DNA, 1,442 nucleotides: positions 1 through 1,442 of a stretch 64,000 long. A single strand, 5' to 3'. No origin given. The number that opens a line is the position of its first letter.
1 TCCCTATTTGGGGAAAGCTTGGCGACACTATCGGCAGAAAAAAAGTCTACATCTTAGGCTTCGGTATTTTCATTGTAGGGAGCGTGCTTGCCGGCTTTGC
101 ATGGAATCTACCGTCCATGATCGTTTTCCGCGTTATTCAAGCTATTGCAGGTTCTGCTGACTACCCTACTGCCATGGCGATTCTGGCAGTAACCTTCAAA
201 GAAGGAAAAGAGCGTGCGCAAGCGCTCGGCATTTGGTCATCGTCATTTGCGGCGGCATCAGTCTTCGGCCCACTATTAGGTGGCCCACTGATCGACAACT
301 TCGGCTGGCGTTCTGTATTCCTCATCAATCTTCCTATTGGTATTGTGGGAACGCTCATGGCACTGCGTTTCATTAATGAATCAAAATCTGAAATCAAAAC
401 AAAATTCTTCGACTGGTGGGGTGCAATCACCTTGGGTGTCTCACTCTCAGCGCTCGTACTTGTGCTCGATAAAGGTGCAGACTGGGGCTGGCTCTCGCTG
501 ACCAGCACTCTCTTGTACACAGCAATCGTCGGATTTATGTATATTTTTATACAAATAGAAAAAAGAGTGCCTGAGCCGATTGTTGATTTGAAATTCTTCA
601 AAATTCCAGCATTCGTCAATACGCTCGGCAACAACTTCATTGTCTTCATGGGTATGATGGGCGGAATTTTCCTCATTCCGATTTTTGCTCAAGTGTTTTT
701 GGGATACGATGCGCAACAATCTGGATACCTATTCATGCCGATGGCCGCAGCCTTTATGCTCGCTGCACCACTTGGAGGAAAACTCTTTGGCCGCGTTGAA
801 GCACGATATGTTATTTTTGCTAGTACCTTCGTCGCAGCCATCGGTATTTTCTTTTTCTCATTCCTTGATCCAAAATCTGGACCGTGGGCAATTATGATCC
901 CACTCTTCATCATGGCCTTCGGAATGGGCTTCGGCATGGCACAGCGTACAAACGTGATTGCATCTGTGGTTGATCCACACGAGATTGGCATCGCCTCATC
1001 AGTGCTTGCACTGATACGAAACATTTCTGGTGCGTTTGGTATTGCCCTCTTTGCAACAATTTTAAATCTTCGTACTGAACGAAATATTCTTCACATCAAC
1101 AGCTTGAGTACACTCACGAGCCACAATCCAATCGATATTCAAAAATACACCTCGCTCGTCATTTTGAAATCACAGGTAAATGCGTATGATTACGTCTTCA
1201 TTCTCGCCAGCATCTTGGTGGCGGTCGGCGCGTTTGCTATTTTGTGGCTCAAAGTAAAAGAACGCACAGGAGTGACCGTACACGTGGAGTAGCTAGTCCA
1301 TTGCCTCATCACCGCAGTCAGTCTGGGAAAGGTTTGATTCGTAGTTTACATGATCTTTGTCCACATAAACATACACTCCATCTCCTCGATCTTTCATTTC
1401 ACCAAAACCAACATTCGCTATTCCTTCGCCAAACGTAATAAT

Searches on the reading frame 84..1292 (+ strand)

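Call 38: search_protein_families(library=pfam, proteins=[window:84-1292:+], max_evalue=0.0001)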
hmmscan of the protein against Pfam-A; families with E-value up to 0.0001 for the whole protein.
window:84-1292:+ (402 aa): 1 family
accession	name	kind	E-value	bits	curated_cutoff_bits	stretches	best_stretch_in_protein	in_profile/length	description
PF07690.21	MFS_1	-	4.8e-40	138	33.4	1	3-319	80-346/347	Major Facilitator Superfamily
